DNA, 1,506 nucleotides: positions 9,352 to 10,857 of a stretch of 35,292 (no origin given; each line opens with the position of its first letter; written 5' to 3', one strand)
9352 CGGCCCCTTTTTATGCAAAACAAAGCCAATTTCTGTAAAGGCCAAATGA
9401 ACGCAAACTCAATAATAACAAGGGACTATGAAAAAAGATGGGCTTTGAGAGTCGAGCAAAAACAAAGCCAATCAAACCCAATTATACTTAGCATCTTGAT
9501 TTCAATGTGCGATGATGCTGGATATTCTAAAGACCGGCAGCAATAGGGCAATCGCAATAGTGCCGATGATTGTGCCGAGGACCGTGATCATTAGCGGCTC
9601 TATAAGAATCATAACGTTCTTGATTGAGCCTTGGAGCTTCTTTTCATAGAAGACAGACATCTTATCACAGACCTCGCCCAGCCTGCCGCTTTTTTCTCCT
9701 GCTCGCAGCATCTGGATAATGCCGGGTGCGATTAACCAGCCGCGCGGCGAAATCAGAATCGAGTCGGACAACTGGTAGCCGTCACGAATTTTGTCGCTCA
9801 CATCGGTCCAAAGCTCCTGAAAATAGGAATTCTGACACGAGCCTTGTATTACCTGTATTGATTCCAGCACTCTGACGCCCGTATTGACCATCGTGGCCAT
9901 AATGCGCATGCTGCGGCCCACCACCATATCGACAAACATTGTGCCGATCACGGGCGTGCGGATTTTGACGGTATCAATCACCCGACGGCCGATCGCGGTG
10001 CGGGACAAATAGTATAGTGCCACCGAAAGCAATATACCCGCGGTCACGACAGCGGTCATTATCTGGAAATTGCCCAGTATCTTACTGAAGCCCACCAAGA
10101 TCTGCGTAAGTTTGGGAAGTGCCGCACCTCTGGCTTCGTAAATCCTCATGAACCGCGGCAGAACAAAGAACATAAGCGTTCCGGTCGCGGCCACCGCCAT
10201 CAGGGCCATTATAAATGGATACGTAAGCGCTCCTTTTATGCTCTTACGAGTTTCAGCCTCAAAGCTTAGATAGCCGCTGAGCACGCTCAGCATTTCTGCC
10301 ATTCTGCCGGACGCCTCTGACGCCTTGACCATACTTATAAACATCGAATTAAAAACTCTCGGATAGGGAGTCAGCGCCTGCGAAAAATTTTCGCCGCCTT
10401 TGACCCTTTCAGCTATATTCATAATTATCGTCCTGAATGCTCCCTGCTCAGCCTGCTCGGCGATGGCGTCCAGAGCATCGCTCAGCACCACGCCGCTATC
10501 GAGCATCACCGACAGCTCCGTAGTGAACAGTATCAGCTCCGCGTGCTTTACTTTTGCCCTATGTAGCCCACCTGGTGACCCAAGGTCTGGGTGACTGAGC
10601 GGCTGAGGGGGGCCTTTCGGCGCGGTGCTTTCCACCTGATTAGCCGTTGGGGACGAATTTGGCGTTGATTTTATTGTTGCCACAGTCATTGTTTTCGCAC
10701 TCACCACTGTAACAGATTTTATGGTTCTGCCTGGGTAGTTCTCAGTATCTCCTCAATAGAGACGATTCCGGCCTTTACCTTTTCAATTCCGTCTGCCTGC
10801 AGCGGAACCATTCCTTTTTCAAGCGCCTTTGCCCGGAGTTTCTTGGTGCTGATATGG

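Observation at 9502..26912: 17-kb single-strand T2SS/T4P hybrid cluster with a four-gene signalling cassette inserted between secretin and ATPase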

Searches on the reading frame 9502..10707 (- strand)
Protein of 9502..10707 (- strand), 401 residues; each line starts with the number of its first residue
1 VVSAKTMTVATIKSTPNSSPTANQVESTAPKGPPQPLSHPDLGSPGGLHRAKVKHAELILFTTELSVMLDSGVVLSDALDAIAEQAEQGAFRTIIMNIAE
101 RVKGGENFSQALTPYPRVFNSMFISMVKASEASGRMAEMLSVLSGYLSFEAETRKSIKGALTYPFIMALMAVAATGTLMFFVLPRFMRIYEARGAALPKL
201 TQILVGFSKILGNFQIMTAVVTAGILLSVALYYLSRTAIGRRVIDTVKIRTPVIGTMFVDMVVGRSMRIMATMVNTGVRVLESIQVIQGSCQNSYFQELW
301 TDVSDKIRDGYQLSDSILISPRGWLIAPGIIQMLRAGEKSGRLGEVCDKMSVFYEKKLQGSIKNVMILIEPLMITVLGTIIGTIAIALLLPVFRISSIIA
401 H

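Call 3: search_protein_families(library=pfam, proteins=[window:9502-10707:-], max_evalue=0.01)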
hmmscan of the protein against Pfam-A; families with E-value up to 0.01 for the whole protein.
window:9502-10707:- (401 aa): 1 family
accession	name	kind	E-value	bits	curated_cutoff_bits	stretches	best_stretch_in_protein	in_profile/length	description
PF00482.28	T2SSF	-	6.2e-50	168.8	25.2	2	61-184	1-125/125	Type II secretion system (T2SS), protein F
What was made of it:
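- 9502..10707 (-): PilC/GspF platform protein. T2SSF 168.8 bits with two domains (call 3).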

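Call 6: search_protein_families(library=ncbifam, proteins=[window:9502-10707:-], max_evalue=0.01)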
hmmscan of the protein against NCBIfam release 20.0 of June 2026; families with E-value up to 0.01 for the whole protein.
window:9502-10707:- (401 aa): 6 families
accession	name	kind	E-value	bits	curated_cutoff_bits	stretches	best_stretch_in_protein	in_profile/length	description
TIGR02120.1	GspF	equivalog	2.3e-73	247.7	424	1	48-399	55-401/401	type II secretion system inner membrane protein GspF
NF052607.1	T4PiliAsmPilCThrm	equivalog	9.9e-70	235.6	700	1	52-396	62-401/406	type IV pilus assembly protein PilC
NF052606.1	T4PiliAsmPilCMyx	equivalog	1.1e-62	212.2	700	1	52-399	76-418/419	type IV pilus assembly protein PilC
NF007861.0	PRK10573.1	equivalog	3.1e-62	210.9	401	1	49-400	52-399/401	protein transport protein HofC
NF047826.1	T3SSXpsF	equivalog_domain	2.8e-44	151.5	650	1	51-399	61-404/405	type II secretion system protein XpsF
NF041012.2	T4P_ComGB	equivalog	1.8e-35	122.9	240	1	60-394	5-329/332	competence type IV pilus assembly protein ComGB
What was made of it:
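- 9502..10707 (-): It is equidistant from the GspF and PilC models (call 6).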
